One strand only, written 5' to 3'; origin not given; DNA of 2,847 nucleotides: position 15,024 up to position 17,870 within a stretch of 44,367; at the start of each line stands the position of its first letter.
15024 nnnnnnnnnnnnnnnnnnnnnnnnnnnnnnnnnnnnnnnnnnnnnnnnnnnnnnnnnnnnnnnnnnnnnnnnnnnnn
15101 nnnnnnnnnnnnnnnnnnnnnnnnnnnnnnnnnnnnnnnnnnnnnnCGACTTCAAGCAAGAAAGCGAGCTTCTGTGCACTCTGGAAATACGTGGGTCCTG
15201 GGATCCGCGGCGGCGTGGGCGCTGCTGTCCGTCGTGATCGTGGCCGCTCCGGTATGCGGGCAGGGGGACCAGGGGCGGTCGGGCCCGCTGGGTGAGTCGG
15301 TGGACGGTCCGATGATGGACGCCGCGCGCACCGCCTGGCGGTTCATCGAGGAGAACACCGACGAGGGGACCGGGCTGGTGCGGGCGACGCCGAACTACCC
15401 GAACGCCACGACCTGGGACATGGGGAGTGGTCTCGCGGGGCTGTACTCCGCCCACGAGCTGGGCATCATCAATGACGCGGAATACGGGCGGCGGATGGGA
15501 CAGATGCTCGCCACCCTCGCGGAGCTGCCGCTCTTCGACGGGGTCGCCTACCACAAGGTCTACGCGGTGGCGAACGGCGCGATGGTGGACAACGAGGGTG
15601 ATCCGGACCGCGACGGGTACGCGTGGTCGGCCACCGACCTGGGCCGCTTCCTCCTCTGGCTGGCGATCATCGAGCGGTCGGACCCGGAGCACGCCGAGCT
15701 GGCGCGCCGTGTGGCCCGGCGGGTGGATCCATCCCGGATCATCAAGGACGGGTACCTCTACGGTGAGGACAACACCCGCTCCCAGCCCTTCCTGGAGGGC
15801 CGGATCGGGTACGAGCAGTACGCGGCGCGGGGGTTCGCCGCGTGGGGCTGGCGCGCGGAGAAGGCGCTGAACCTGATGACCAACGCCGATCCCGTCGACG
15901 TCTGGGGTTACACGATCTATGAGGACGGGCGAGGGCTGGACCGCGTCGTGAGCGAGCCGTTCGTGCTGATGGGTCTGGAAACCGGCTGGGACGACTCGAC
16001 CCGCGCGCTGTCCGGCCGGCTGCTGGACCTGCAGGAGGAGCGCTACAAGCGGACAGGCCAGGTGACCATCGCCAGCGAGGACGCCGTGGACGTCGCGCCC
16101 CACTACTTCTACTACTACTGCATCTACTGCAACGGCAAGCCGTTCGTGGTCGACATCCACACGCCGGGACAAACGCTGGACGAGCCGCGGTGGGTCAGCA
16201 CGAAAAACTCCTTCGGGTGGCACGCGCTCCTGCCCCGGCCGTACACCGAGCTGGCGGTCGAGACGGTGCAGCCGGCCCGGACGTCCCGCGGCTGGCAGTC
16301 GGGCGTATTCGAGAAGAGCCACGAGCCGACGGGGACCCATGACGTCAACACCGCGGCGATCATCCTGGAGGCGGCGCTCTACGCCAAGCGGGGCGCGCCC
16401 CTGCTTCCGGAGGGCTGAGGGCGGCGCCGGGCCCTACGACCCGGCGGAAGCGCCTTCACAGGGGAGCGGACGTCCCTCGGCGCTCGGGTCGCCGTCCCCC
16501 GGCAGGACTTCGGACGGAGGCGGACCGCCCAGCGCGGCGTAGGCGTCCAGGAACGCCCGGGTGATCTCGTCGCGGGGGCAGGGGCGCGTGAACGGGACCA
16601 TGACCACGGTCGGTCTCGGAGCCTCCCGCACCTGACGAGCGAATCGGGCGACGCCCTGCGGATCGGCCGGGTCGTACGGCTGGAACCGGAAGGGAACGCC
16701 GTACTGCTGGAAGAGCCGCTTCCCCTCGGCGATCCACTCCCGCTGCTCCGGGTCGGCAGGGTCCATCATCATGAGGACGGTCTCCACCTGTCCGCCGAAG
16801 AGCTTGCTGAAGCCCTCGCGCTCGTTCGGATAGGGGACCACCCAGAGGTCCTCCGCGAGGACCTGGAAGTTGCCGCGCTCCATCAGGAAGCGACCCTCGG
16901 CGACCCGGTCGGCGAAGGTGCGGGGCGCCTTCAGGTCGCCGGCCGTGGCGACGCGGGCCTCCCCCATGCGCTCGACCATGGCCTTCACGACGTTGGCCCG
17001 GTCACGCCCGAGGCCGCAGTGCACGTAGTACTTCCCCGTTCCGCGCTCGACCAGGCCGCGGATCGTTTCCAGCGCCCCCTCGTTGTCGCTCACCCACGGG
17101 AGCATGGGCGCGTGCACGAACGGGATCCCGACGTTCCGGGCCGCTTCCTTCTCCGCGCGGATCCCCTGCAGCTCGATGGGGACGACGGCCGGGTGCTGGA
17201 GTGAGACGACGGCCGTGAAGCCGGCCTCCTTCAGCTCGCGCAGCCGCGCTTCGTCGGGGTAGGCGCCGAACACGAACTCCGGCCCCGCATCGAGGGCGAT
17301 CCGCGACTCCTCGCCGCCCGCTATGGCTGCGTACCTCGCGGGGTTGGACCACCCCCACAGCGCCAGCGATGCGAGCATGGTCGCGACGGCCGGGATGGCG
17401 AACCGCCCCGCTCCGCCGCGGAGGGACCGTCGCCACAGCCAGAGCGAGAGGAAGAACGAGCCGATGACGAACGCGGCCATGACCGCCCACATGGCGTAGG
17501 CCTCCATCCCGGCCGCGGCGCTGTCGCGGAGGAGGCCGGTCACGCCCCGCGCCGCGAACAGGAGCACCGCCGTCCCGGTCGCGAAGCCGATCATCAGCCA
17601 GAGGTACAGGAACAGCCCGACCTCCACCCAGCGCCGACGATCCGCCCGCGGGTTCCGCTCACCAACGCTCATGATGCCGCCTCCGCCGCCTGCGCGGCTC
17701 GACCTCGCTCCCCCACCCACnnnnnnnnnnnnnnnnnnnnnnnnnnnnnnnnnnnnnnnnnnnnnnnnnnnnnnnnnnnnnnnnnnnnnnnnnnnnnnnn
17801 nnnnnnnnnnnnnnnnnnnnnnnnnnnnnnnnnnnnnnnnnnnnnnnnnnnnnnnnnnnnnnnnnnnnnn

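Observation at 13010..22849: Cellulose-synthase-like locus lacking BcsB/BcsC, PilZ-gated, with an unusual accessory gene set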

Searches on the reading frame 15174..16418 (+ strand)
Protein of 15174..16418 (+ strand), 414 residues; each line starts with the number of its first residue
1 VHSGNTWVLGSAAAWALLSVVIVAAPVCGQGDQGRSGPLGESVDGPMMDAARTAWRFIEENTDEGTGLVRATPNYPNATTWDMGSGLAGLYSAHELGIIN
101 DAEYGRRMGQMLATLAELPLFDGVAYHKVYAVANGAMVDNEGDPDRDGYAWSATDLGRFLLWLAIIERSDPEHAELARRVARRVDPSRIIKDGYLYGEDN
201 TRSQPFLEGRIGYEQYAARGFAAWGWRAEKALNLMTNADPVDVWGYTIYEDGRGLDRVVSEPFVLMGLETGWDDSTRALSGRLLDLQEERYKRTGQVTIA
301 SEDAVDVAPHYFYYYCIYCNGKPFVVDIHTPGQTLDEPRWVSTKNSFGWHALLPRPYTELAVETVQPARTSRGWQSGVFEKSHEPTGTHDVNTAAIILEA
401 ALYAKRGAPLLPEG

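Call 5: search_protein_families(library=pfam, proteins=[window:15174-16418:+], max_evalue=0.01)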
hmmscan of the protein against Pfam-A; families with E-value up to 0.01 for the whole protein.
window:15174-16418:+ (414 aa): 1 family
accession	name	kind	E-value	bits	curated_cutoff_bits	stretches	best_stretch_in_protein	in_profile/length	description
PF11329.14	DUF3131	-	1.7e-95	320.6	20.3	1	50-407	2-367/367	Protein of unknown function (DUF3131)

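Call 6: search_protein_families(library=ncbifam, proteins=[window:15174-16418:+], max_evalue=0.01)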
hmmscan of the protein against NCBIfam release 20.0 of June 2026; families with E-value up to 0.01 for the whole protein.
window:15174-16418:+ (414 aa): 0 families

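Call 20: search_solved_structures(query=window:15174-16418:+, max_evalue=1)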
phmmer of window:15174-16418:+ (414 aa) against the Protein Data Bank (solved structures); distinct sequences matched with E-value up to 1: 1.
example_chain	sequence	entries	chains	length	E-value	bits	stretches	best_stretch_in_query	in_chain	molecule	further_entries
9wiz_A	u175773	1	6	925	0.8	11.6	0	120-168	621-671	Non-lysosomal glucosylceramidase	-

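Call 34: search_solved_structures(query=A2, max_evalue=10)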
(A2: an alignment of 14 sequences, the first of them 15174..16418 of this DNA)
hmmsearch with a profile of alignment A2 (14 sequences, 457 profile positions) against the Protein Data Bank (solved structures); distinct sequences matched with E-value up to 10: 5.
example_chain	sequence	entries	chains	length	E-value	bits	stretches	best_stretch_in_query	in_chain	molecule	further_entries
8wy1_A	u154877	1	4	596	0.0087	18.3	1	117-171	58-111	Glycosyltransferase 36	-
9v6m_A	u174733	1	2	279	0.32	13.1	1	44-127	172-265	TmFae-PETase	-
9v77_A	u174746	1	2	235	0.48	12.5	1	44-127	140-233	TmFae - PETase mutant Q223N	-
6vbf_A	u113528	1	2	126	0.55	12.3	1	277-327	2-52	Two-component regulatory system response regulator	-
2lqg_A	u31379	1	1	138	2.7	10.1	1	35-136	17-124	Talin-1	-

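Call 97: search_dna_similar(query=window:15174-16418:+, collection=plasmids, mode=protein, max_rows=25)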
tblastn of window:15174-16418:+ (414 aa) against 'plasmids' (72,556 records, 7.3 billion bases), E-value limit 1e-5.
Records with a match: 25; places in all: 60; records where one place covers at least 80% of the query: 24.
Best place of each record, by identity: <60% 25.
By first word of the organism name: Pantoea 8; Sulfitobacter 5; Paracoccus 2; Nostoc 2; Salmonella 2; Vibrio 1; Rhodobacteraceae 1; Pseudooceanicola 1; Chimaeribacter 1; Mesorhizobium 1; and 1 more.
By predicted mobility (MOB-suite, as given by PLSDB): non-mobilizable 22; mobilizable 2; conjugative 1.
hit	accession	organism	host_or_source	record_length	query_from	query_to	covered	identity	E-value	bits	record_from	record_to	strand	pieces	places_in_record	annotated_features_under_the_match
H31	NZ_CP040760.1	Paracoccus liaowanqingii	Tibetan antelope,cell culture,feces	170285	48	412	88%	38.0%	6e-57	209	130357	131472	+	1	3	DUF3131 domain-containing protein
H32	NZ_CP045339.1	Vibrio sp. THAF190c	pure culture,Surface of a polyethylene ...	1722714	35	410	91%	36.4%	8e-48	182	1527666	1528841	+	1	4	none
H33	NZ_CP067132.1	Paracoccus seriniphilus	cell culture,washing water of Bugula ...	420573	11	407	96%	34.2%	4e-40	160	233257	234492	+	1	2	DUF3131 domain-containing protein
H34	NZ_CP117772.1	Nostoc sp. UHCC 0926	whole organism,lichen surface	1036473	50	407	86%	37.3%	2e-57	210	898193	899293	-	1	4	none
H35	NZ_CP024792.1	Nostoc flagelliforme CCNUN1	cell culture,desert soil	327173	50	407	86%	36.5%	5e-57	209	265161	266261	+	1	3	DUF3131 domain-containing protein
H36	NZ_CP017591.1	Pantoea stewartii subsp. stewartii DC283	Zea mays,Strain was received from ...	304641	8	410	97%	32.0%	2e-42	167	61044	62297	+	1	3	DUF3131 domain-containing protein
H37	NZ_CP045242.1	Pantoea sp. JZ29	Euphorbia granulata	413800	8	410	97%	32.0%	2e-42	167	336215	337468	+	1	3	DUF3131 domain-containing protein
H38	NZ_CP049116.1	Pantoea stewartii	Dracaena sanderiana,cell ...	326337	10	410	97%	32.1%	2e-42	167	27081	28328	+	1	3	DUF3131 domain-containing protein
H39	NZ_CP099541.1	Pantoea stewartii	Oryza sativa,cell culture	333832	10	410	97%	32.1%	2e-42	167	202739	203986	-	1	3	DUF3131 domain-containing protein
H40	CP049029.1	Rhodobacteraceae bacterium SC52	Apostichopus japonicus,pure ...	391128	34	411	91%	34.0%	9e-38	152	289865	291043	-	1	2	DUF3131 domain-containing protein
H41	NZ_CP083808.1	Pantoea agglomerans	Eucalyptus grandis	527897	35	410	91%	34.2%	1e-44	173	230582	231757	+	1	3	DUF3131 domain-containing protein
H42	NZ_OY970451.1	Pantoea sp. Nvir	-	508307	35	410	91%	34.2%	1e-44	172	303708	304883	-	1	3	DUF3131 domain-containing protein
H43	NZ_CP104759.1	Pantoea piersonii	Homo sapiens,Cell culture,Unstimulated ...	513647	48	410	88%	35.0%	6e-45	174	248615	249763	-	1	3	DUF3131 domain-containing protein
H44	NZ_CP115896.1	Pantoea piersonii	Homo sapiens,blood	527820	48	410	88%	35.0%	7e-45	174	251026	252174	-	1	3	DUF3131 domain-containing protein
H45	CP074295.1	Salmonella enterica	food,mixture corn and egg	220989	10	410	97%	31.4%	9e-42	164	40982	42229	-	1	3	DUF3131 domain-containing protein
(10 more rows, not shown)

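Call 98: get_annotated_region(hit=H36, flank=12000)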
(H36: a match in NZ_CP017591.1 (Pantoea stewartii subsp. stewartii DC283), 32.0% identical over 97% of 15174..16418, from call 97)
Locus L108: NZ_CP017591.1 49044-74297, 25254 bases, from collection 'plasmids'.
description: Pantoea stewartii subsp. stewartii DC283 plasmid pDSJ10, complete sequence
organism: Pantoea stewartii subsp. stewartii DC283 (NCBI taxid 660596)
taxonomy: Bacteria; Pseudomonadota; Gammaproteobacteria; Enterobacterales; Erwiniaceae; Pantoea; Pantoea stewartii; Pantoea stewartii subsp. stewartii DC283
host: -; source: Zea mays,Strain was received from Susanne von Bodman laboratory in University of Connecticut; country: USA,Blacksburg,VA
typing (MOB-suite, as given by PLSDB): non-mobilizable; replicon rep_cluster_1232
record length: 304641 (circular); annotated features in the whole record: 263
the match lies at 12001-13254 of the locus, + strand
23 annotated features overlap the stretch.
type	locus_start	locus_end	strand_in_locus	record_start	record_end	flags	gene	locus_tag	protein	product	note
CDS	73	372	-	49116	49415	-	-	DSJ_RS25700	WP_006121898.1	CcdB family protein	GO:0006276 - plasmid maintenance [Evidence IEA]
CDS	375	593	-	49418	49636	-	-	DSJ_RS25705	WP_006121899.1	type II toxin-antitoxin system CcdA family antitoxin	-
CDS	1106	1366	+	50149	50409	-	-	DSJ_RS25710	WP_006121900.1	hypothetical protein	-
CDS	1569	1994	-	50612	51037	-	-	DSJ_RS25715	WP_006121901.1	ATP-binding protein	GO:0007165 - signal transduction [Evidence IEA]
CDS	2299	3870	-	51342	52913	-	-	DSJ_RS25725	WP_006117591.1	IS66 family transposase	-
CDS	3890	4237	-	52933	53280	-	tnpB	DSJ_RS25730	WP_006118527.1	IS66 family insertion sequence element accessory protein TnpB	-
CDS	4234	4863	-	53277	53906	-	tnpA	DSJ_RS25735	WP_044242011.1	IS66-like element accessory protein TnpA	GO:0006313 - DNA transposition [Evidence IEA]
CDS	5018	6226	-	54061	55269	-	-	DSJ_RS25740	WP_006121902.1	SpoIIE family protein phosphatase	-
CDS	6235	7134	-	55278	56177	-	-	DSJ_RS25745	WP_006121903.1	hypothetical protein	-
CDS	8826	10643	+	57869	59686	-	-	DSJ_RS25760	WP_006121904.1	cellulose synthase catalytic subunit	-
CDS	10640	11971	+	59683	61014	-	-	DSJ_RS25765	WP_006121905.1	DUF3131 domain-containing protein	-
CDS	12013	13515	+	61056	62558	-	-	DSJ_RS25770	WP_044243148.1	DUF3131 domain-containing protein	-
CDS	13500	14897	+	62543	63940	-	-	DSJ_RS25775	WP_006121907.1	DUF3131 domain-containing protein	-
CDS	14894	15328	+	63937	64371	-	-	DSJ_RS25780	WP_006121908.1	globin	-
CDS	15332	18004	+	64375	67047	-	-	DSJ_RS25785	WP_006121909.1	response regulator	GO:0000160 - phosphorelay signal transduction system [Evidence IEA]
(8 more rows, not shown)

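Call 99: get_annotated_region(hit=H35, flank=10000)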
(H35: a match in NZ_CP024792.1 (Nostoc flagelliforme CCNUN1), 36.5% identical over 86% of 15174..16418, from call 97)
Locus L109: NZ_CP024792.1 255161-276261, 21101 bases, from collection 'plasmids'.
description: Nostoc flagelliforme CCNUN1 plasmid pNFSY07, complete sequence
organism: Nostoc flagelliforme CCNUN1 (NCBI taxid 2038116)
taxonomy: Bacteria; Cyanobacteriota; Cyanophyceae; Nostocales; Nostocaceae; Nostoc; Nostoc flagelliforme; Nostoc flagelliforme CCNUN1
host: -; source: cell culture,desert soil; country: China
typing (MOB-suite, as given by PLSDB): non-mobilizable
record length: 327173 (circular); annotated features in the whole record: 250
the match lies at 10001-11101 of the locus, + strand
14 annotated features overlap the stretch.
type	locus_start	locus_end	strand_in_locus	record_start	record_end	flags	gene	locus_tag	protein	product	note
CDS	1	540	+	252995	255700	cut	-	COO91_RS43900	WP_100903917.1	CHAT domain-containing protein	-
CDS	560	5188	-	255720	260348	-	-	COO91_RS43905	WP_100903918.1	filamentous hemagglutinin N-terminal domain-containing protein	-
CDS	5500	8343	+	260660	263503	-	-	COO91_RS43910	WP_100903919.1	DUF3131 domain-containing protein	-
CDS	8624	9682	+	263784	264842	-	-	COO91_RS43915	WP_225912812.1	hypothetical protein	-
CDS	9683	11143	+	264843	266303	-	-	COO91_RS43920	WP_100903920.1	DUF3131 domain-containing protein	-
CDS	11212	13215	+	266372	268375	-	-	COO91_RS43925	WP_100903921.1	glycosyltransferase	-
CDS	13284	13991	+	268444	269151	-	-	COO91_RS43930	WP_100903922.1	PIG-L deacetylase family protein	-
CDS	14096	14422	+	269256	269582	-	-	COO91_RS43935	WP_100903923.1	STAS domain-containing protein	-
CDS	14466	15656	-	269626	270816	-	-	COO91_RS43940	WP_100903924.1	SpoIIE family protein phosphatase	-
CDS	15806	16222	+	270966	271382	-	-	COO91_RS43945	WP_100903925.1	anti-sigma regulatory factor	-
CDS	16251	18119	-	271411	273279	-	-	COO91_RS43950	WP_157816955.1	ATP-binding protein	-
CDS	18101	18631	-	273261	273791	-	-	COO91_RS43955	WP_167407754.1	hypothetical protein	-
CDS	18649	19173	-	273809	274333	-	-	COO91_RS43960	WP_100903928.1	Rab family GTPase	-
CDS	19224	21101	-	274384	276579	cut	-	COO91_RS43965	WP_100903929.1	OmpA family protein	-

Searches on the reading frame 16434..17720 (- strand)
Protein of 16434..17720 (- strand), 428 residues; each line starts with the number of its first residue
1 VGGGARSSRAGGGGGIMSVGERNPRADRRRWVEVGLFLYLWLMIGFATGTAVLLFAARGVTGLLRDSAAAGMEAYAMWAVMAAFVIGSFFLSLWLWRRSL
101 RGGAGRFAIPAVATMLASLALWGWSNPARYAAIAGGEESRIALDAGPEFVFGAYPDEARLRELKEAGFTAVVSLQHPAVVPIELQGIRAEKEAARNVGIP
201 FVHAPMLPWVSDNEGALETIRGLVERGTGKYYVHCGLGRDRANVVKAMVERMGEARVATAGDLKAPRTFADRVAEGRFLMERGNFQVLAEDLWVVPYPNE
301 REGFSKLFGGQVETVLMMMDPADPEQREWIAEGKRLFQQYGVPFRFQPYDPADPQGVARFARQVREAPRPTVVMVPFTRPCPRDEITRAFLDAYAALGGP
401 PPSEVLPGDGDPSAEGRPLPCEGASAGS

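Call 5: search_protein_families(library=pfam, proteins=[window:16434-17720:-], max_evalue=0.01)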
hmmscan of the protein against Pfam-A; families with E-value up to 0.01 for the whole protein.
window:16434-17720:- (428 aa): 1 family
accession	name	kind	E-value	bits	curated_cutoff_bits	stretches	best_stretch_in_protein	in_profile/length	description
PF22784.1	PTP-SAK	-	0.0038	17.7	27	0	158-245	22-104/153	Swiss Army Knife protein, DSP-PTPase phosphatase domain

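Call 6: search_protein_families(library=ncbifam, proteins=[window:16434-17720:-], max_evalue=0.01)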
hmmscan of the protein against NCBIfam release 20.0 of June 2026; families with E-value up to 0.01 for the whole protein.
window:16434-17720:- (428 aa): 1 family
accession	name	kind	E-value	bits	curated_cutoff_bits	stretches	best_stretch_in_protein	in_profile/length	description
NF040641.1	bifunc_ST_SDO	equivalog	0.001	18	625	1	150-255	8-114/423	bifunctional sulfur transferase/dioxygenase Blh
